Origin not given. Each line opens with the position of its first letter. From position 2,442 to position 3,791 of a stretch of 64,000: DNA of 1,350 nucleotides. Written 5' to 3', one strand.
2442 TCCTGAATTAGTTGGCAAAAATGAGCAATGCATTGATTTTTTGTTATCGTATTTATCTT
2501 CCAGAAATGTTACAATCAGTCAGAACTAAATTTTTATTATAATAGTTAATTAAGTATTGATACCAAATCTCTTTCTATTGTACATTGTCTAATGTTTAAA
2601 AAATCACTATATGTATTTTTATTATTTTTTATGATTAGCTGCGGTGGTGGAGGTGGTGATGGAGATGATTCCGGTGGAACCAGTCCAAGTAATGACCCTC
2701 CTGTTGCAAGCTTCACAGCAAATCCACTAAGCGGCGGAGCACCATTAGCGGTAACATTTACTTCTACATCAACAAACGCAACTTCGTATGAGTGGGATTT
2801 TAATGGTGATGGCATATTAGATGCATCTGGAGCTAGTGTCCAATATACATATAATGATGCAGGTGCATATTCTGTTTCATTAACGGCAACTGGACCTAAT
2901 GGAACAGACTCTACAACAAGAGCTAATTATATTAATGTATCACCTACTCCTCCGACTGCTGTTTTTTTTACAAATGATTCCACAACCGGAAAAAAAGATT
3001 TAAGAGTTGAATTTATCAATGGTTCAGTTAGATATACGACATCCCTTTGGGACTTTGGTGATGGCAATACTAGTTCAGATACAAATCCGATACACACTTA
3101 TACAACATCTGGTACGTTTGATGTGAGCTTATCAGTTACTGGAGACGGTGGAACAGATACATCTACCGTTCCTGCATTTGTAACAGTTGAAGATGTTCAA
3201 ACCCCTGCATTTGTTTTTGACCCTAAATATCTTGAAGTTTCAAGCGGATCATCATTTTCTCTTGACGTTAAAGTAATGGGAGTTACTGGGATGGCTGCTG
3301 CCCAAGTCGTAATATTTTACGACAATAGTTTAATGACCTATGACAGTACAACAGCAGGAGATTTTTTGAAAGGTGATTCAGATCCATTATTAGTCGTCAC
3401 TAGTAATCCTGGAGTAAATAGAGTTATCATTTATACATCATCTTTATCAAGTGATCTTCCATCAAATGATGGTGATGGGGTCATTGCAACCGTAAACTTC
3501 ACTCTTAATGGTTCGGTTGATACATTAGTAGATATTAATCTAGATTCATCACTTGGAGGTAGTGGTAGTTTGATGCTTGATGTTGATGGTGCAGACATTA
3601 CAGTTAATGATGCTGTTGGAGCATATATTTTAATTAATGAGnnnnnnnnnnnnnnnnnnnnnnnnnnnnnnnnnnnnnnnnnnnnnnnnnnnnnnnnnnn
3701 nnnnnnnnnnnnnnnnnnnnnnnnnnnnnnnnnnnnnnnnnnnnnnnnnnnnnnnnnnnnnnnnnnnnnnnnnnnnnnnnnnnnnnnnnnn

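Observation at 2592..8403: Adjacent cohesin lipoprotein and dockerin-bearing secreted enzyme: candidate non-cellulosomal surface scaffold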

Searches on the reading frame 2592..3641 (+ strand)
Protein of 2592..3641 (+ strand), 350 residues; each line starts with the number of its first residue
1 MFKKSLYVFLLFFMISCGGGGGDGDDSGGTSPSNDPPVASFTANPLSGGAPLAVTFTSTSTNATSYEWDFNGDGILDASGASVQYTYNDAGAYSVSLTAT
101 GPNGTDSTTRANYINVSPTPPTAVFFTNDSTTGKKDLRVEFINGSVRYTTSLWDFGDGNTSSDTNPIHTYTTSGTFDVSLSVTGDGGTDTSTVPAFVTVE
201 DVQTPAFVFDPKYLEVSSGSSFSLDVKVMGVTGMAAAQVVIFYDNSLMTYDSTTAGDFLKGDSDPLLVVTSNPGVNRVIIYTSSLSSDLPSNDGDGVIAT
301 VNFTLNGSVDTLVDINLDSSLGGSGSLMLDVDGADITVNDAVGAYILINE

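Call 7: search_protein_families(library=pfam, proteins=[window:2592-3641:+], max_evalue=1)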
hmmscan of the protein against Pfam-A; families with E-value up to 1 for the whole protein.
window:2592-3641:+ (350 aa): 4 families
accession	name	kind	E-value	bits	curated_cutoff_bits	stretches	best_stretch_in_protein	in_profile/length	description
PF18911.6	PKD_4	-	4.5e-25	87.9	27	2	120-199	3-85/85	PKD domain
PF00801.26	PKD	-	5.4e-18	65.2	23.5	2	41-109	4-75/80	PKD domain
PF00963.24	Cohesin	-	1.8e-10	41.6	24.1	1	216-332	10-129/139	Cohesin domain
PF20578.4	aBig_2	-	0.018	15.3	27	1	54-116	25-86/89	Atrophied bacterial Ig domain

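Call 8: search_protein_families(library=ncbifam, proteins=[window:2592-3641:+], max_evalue=1)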
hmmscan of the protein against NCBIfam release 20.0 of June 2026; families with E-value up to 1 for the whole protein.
window:2592-3641:+ (350 aa): 6 families
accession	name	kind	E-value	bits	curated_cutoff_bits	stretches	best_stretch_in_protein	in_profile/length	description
TIGR00864.1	PCC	subfamily_domain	5.2e-13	46.3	1861.4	1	64-197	1338-1474/2700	polycystin cation channel protein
NF058578.1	CPR_pilus_PamR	equivalog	0.0012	17.7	300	1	140-199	173-234/297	pilus system RbmA-like protein PamR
NF033932.1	LapB_rpt_80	domain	0.012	15.8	45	0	91-120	1-30/83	LapB repeat-containing protein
TIGR01643.1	YD_repeat_2x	repeat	0.17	12.4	15.8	0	75-92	10-27/42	YD repeat-containing protein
NF058595.1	invert_tail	domain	0.43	10.9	37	1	6-31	61-87/113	lipo-invert putative C-terminal anchoring domain-containing protein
TIGR03769.1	P_ac_wall_RPT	domain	0.77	10.4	30.9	0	84-111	6-35/41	TIGR03769 domain-containing protein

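Call 14: find_homologous_proteins(query=window:2592-3641:+, max_evalue=0.001)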
Query window:2592-3641:+ (350 aa): 537 proteins with E <= 0.001 among 8000 candidates; the best 120 are listed.
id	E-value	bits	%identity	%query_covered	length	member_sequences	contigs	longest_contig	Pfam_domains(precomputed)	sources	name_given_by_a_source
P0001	2.3e-206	703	94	100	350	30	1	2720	PF00801.27,PF00963.25,PF18911.7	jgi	jgi:PKD repeat protein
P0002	4.7e-206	702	99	96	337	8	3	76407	PF00801.27,PF00963.25,PF18911.7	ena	-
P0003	1.7e-188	644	90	96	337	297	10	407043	PF00801.27,PF00963.25,PF18911.7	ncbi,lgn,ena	-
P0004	1.4e-185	634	88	96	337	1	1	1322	PF00801.27,PF00963.25,PF18911.7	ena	-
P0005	2.8e-184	630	88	91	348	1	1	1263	PF00801.27,PF00963.25,PF18911.7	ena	-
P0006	6.2e-184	629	83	100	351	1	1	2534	PF00801.27,PF00963.25,PF18911.7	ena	-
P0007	3.1e-183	627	85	100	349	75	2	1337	PF00801.27,PF00963.25,PF18911.7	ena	-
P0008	2.0e-180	618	88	96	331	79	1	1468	PF00801.27,PF00963.25,PF18911.7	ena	-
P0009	1.3e-177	608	85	96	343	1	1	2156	PF00801.27,PF00963.25,PF18911.7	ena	-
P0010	3.7e-177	607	86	92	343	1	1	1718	PF00801.27,PF00963.25,PF18911.7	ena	-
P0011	8.9e-172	589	79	96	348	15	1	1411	PF00801.27,PF00963.25,PF18911.7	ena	-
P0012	1.1e-171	589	77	91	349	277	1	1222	PF00801.27,PF00963.25,PF18911.7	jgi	-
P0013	2.8e-171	587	82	91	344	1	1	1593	PF00801.27,PF00963.25,PF18911.7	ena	-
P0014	3.0e-171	587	79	100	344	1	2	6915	PF00801.27,PF00963.25,PF18911.7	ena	-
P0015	3.5e-171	587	80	100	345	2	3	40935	PF00801.27,PF00963.25,PF18911.7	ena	-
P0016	1.2e-170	585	80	100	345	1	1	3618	PF00801.27,PF00963.25,PF18911.7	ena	-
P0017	1.7e-170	585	79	100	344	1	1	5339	PF00801.27,PF00963.25,PF18911.7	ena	-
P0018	2.1e-170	585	80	100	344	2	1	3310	PF00801.27,PF00963.25,PF18911.7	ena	-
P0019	2.2e-170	585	81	100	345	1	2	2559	PF00801.27,PF00963.25,PF18911.7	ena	-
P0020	2.3e-170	584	81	100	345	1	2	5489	PF00801.27,PF00963.25,PF18911.7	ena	-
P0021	3.7e-169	580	79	100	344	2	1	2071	PF00801.27,PF00963.25,PF18911.7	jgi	-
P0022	1.8e-168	578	81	91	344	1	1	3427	PF00801.27,PF00963.25,PF18911.7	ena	-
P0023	3.5e-165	567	78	91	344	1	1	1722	PF00801.27,PF00963.25,PF18911.7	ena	-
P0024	7.5e-165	566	77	91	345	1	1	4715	PF00801.27,PF00963.25,PF18911.7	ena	-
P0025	1.3e-164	566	78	91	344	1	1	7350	PF00801.27,PF00963.25,PF18911.7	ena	-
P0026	1.7e-164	565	77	91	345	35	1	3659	PF00801.27,PF00963.25,PF18911.7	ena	-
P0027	2.8e-164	564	77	91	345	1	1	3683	PF00801.27,PF00963.25,PF18911.7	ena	-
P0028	4.3e-164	564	77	91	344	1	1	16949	PF00801.27,PF00963.25,PF18911.7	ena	-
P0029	5.2e-164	564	77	91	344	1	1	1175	PF00801.27,PF00963.25,PF18911.7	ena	-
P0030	1.1e-163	563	77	91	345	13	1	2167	PF00801.27,PF00963.25,PF18911.7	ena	-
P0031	1.8e-163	562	77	91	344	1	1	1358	PF00801.27,PF00963.25,PF18911.7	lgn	-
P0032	2.0e-163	562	77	91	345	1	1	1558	PF00801.27,PF00963.25,PF18911.7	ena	-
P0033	2.4e-163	561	77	91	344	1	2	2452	PF00801.27,PF00963.25,PF18911.7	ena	-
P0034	3.6e-163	561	77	91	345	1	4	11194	PF00801.27,PF00963.25,PF18911.7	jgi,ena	-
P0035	5.9e-163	560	77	91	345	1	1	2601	PF00801.27,PF00963.25,PF18911.7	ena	-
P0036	5.9e-163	560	77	91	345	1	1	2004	PF00801.27,PF00963.25,PF18911.7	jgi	-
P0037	6.5e-163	560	75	100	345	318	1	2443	PF00801.27,PF00963.25,PF18911.7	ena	-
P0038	7.8e-163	560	77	91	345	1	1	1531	PF00801.27,PF00963.25,PF18911.7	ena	-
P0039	1.1e-162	559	76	96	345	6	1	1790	PF00801.27,PF00963.25,PF18911.7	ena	-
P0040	1.1e-162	559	77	91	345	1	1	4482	PF00801.27,PF00963.25,PF18911.7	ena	-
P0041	1.2e-162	559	77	91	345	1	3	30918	PF00801.27,PF00963.25,PF18911.7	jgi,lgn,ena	-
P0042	1.2e-162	559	77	91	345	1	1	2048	PF00801.27,PF00963.25,PF18911.7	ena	-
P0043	1.7e-162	559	77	91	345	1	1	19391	PF00801.27,PF00963.25,PF18911.7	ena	-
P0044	3.0e-162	558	77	91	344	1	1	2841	PF00801.27,PF00963.25,PF18911.7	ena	-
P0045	3.0e-162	558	76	96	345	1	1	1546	PF00801.27,PF00963.25,PF18911.7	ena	-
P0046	3.7e-162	557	77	91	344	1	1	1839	PF00801.27,PF00963.25,PF18911.7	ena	-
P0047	3.8e-162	557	77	91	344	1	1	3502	PF00801.27,PF00963.25,PF18911.7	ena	-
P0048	4.2e-162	557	77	91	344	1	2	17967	PF00801.27,PF00963.25,PF18911.7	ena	-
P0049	5.0e-162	557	76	91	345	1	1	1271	PF00801.27,PF00963.25,PF18911.7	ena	-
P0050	5.0e-162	557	76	91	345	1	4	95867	PF00801.27,PF00963.25,PF18911.7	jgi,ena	-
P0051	5.8e-162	557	76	91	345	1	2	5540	PF00801.27,PF00963.25,PF18911.7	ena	-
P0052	7.0e-162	557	76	91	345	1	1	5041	PF00801.27,PF00963.25,PF18911.7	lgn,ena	-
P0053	7.8e-162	556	76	96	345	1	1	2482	PF00801.27,PF00963.25,PF18911.7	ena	-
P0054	8.2e-162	556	77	91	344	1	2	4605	PF00801.27,PF00963.25,PF18911.7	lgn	-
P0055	8.7e-162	556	77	91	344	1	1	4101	PF00801.27,PF00963.25,PF18911.7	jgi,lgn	jgi:PKD repeat protein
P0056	8.8e-162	556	76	91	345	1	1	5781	PF00801.27,PF00963.25,PF18911.7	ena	-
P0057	1.1e-161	556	76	91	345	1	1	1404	PF00801.27,PF00963.25,PF18911.7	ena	-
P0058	1.6e-161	555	76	91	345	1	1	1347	PF00801.27,PF00963.25,PF18911.7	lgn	-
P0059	1.6e-161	555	76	91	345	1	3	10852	PF00801.27,PF00963.25,PF18911.7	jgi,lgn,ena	-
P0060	2.3e-161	555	76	96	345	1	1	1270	PF00801.27,PF00963.25,PF18911.7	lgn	-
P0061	2.6e-161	555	76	96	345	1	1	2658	PF00801.27,PF00963.25,PF18911.7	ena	-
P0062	3.1e-161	554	76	91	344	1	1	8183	PF00801.27,PF00963.25,PF18911.7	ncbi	-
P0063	3.5e-161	554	76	91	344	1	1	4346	PF00801.27,PF00963.25,PF18911.7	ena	-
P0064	3.7e-161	554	76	91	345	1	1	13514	PF00801.27,PF00963.25,PF18911.7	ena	-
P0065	5.0e-161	554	76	96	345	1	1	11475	PF00801.27,PF00963.25,PF18911.7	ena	-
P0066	8.9e-161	553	76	91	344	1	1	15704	PF00801.27,PF00963.25,PF18911.7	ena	-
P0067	1.0e-160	553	76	91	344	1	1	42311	PF00801.27,PF00963.25,PF18911.7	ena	-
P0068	1.4e-160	552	76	96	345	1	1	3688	PF00801.27,PF00963.25,PF18911.7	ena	-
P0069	2.3e-160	552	76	91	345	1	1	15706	PF00801.27,PF00963.25,PF18911.7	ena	-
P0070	3.0e-160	551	76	91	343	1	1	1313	PF00801.27,PF00963.25,PF18911.7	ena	-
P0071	3.1e-160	551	76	91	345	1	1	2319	PF00801.27,PF00963.25,PF18911.7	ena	-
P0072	3.4e-160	551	76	91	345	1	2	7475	PF00801.27,PF00963.25,PF18911.7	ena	-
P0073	6.6e-160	550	76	91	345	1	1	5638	PF00801.27,PF00963.25,PF18911.7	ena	-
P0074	1.1e-159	549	76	91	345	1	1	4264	PF00801.27,PF00963.25,PF18911.7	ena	-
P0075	1.2e-159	549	75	96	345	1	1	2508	PF00801.27,PF00963.25,PF18911.7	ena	-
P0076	1.2e-159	549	76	91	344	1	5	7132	PF00801.27,PF00963.25,PF18911.7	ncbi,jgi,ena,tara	tara:strand:+ start:173 stop:1207 length:1035 start_codon:yes stop_codon:yes gene_type:complete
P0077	1.4e-159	549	76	91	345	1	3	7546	PF00801.27,PF00963.25,PF18911.7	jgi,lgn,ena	-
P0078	1.5e-159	549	74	96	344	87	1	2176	PF00801.27,PF00963.25,PF18911.7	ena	-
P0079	1.6e-159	549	75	96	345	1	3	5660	PF00801.27,PF00963.25,PF18911.7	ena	-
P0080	3.8e-159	548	76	91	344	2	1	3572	PF00801.27,PF00963.25,PF18911.7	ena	-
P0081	6.1e-159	547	73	100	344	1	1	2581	PF00801.27,PF00963.25,PF18911.7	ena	-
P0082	5.7e-158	544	74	100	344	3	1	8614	PF00801.27,PF00963.25,PF18911.7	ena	-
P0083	1.8e-156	539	74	91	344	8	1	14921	PF00801.27,PF00963.25,PF18911.7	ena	-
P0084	2.9e-155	535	71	100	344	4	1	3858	PF00801.27,PF00963.25,PF18911.7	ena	-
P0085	3.9e-155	534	73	91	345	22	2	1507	PF00801.27,PF00963.25,PF18911.7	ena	-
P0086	6.0e-155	534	73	91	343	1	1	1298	PF00801.27,PF00963.25,PF18911.7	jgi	-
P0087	7.8e-155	533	72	91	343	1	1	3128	PF00801.27,PF00963.25,PF18911.7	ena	-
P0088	8.1e-155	533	72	91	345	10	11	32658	PF00801.27,PF00963.25,PF18911.7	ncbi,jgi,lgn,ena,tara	tara:strand:- start:1117 stop:2154 length:1038 start_codon:yes stop_codon:yes gene_type:complete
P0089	1.1e-154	533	71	91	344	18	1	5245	PF00801.27,PF00963.25,PF18911.7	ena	-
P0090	1.3e-154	533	71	91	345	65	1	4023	PF00801.27,PF00963.25,PF18911.7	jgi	-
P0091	2.2e-154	532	71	100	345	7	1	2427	PF00801.27,PF00963.25,PF18911.7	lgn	-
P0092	2.8e-154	532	73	91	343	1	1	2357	PF00801.27,PF00963.25,PF18911.7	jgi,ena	-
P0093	3.6e-154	531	73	91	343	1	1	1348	PF00801.27,PF00963.25,PF18911.7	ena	-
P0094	4.7e-154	531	73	91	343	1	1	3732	PF00801.27,PF00963.25,PF18911.7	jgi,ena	-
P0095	1.1e-153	530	72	91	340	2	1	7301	PF00801.27,PF00963.25,PF18911.7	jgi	-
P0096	1.8e-153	529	72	96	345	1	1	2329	PF00801.27,PF00963.25,PF18911.7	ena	-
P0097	3.2e-153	528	72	91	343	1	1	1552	PF00801.27,PF00963.25,PF18911.7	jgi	-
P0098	3.9e-153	528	72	91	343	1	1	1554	PF00801.27,PF00963.25,PF18911.7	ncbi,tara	tara:strand:- start:90 stop:1121 length:1032 start_codon:yes stop_codon:yes gene_type:complete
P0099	1.1e-152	526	71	91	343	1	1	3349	PF00801.27,PF00963.25,PF18911.7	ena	-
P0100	1.5e-152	526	72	91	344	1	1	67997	PF00801.27,PF00963.25,PF18911.7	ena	-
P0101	1.6e-152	526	71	91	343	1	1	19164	PF00801.27,PF00963.25,PF18911.7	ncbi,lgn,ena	-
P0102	1.9e-152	526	71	91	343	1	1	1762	PF00801.27,PF00963.25,PF18911.7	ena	-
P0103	3.2e-152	525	71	91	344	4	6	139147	PF00801.27,PF00963.25,PF18911.7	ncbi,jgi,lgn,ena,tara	jgi:PKD repeat protein|tara:strand:+ start:41507 stop:42541 length:1035 start_codon:yes stop_codon:y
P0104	4.6e-151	521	72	91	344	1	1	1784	PF00801.27,PF00963.25,PF18911.7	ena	-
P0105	5.4e-151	521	71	96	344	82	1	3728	PF00801.27,PF00963.25,PF18911.7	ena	-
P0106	8.5e-151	520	72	91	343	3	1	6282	PF00801.27,PF00963.25,PF18911.7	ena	-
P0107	2.5e-150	519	71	91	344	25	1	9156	PF00801.27,PF00963.25,PF18911.7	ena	-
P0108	5.4e-150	517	71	96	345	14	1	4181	PF00801.27,PF00963.25,PF18911.7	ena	-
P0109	9.1e-149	513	70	91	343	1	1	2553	PF00801.27,PF00963.25,PF18911.7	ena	-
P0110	2.6e-148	512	70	96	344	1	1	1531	PF00801.27,PF00963.25,PF18911.7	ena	-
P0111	5.9e-148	511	70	96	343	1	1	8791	PF00801.27,PF00963.25,PF18911.7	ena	-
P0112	8.8e-148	510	67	100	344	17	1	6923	PF00801.27,PF00963.25,PF18911.7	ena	-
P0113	1.9e-139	483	85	79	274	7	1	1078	PF00801.27,PF00963.25,PF18911.7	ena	-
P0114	5.0e-135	468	75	86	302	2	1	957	PF00801.27,PF00963.25,PF18911.7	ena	-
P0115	1.5e-134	467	62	90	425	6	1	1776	PF00801.27,PF00963.25,PF18911.7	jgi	-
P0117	8.8e-128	444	76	81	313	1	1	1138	PF00801.27,PF00963.25,PF18911.7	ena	-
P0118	2.1e-124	433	60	99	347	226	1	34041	PF00801.27,PF00963.25,PF18911.7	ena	-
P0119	6.3e-124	432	60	99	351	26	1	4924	PF00801.27,PF00963.25,PF18911.7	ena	-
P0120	2.1e-120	420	77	76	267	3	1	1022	PF00801.27,PF00963.25,PF18911.7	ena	-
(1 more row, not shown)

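Call 15: find_encoding_contigs(protein=P0118, flank=10000, max_places=3)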
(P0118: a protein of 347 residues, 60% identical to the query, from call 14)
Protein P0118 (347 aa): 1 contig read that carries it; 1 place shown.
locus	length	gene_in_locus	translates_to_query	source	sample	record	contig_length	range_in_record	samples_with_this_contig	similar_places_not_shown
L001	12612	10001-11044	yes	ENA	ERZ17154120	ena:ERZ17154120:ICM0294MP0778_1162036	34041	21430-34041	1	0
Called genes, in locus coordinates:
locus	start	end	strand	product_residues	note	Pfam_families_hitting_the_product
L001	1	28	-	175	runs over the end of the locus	PF01844:HNH, PF13395:HNH_4, PF14279:HNH_5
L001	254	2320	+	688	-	PF13620:CarboxypepD_reg (weak), PF07715:Plug (weak)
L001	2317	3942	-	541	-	-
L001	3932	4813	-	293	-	PF01336:tRNA_anti-codon (weak)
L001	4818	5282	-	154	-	PF01475:FUR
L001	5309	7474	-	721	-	PF00580:UvrD-helicase, PF13245:AAA_19, PF13604:AAA_30 (faint), PF13361:UvrD_C, PF13538:UvrD_C_2, PF21196:PcrA_UvrD_tudor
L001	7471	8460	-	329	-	PF02618:YceG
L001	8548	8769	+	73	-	PF11297:DUF3098 (weak)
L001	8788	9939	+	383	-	PF03435:Sacchrp_dh_NADP, PF16653:Sacchrp_dh_C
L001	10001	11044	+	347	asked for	PF18911:PKD_4, PF00801:PKD (weak), PF18911:PKD_4, PF00801:PKD, PF00963:Cohesin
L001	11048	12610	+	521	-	?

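Call 16: find_encoding_contigs(protein=P0103, flank=10000, max_places=3)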
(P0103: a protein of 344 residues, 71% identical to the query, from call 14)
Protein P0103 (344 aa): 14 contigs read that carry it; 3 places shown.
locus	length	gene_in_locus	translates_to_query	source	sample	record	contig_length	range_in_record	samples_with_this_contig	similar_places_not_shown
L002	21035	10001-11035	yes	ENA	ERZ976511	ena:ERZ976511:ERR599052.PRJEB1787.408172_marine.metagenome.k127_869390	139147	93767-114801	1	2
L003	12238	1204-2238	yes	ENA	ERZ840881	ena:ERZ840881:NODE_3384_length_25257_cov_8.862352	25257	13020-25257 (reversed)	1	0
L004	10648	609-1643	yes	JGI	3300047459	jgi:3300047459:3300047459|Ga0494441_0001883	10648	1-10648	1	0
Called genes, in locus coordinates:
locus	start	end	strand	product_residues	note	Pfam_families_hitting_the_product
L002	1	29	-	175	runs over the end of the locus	PF01844:HNH, PF13395:HNH_4, PF14279:HNH_5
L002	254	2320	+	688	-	PF13620:CarboxypepD_reg (faint), PF07715:Plug (weak)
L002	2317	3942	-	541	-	-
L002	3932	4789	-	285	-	PF01336:tRNA_anti-codon (weak)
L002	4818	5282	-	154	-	PF01475:FUR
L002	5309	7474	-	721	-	PF00580:UvrD-helicase, PF13245:AAA_19, PF13604:AAA_30 (faint), PF13361:UvrD_C, PF13538:UvrD_C_2, PF21196:PcrA_UvrD_tudor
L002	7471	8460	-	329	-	PF02618:YceG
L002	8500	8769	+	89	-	PF11297:DUF3098 (weak)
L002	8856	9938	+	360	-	PF03435:Sacchrp_dh_NADP, PF16653:Sacchrp_dh_C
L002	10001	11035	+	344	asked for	PF18911:PKD_4, PF00801:PKD, PF18911:PKD_4, PF00801:PKD, PF00963:Cohesin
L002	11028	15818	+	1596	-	PF00801:PKD, PF18911:PKD_4, PF13585:CHU_C (weak), PF13860:FlgD_ig, PF18962:Por_Secre_tail (weak)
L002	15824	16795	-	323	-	PF01380:SIS, PF00571:CBS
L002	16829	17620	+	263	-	PF00106:adh_short, PF08659:KR, PF13561:adh_short_C2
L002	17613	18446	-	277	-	PF00892:EamA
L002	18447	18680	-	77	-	PF01329:Pterin_4a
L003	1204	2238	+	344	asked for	PF18911:PKD_4, PF00801:PKD, PF18911:PKD_4, PF00801:PKD, PF00963:Cohesin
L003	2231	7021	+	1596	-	PF00801:PKD, PF18911:PKD_4, PF13585:CHU_C (weak), PF13860:FlgD_ig, PF18962:Por_Secre_tail (weak)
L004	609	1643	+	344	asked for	PF18911:PKD_4, PF00801:PKD, PF18911:PKD_4, PF00801:PKD, PF00963:Cohesin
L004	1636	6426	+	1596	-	PF00801:PKD, PF18911:PKD_4, PF13585:CHU_C (weak), PF13860:FlgD_ig, PF18962:Por_Secre_tail (weak)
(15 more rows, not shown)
